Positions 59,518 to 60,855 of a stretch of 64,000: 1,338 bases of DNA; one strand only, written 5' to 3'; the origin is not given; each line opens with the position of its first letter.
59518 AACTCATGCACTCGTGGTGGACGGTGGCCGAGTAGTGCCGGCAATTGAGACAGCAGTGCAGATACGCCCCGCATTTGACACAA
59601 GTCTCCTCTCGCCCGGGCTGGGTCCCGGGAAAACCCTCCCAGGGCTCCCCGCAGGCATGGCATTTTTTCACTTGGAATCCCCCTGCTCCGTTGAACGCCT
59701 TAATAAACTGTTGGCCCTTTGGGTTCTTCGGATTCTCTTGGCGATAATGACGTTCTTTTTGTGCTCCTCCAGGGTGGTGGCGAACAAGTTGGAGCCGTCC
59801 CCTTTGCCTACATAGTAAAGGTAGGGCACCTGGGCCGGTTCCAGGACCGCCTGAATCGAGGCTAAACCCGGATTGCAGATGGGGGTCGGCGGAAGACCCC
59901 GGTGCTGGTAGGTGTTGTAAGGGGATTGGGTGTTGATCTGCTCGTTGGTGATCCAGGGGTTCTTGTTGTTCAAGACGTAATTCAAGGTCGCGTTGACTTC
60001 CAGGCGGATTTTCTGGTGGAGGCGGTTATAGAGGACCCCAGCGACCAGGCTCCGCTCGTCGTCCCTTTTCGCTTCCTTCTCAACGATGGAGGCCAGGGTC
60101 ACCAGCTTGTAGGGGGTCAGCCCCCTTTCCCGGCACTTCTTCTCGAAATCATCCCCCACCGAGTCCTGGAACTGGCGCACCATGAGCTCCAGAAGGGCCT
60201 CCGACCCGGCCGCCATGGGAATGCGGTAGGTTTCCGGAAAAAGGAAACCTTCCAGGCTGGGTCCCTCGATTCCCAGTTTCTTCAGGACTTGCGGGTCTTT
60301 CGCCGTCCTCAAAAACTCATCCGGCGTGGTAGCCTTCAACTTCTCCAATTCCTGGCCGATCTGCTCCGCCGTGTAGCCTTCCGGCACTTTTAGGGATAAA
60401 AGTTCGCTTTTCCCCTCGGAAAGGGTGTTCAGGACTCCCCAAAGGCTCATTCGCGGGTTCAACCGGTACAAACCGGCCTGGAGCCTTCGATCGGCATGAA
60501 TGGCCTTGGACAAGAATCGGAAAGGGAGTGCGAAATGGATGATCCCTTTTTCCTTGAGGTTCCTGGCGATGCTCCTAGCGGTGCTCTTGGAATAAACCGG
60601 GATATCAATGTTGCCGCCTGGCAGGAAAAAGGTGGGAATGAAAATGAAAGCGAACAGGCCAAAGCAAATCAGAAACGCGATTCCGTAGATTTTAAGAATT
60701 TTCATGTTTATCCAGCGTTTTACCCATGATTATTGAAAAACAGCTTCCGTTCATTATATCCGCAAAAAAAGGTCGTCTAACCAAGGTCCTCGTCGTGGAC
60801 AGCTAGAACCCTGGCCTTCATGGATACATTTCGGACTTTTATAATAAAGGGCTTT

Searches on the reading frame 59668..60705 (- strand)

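Call 44: search_protein_families(library=pfam, proteins=[window:59668-60705:-], max_evalue=0.01)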
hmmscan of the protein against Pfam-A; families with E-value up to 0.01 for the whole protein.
window:59668-60705:- (345 aa): 1 family
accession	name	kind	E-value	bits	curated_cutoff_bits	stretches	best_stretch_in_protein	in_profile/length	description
PF02618.21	YceG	-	2.2e-83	280.3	32.4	1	37-319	3-273/275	YceG-like family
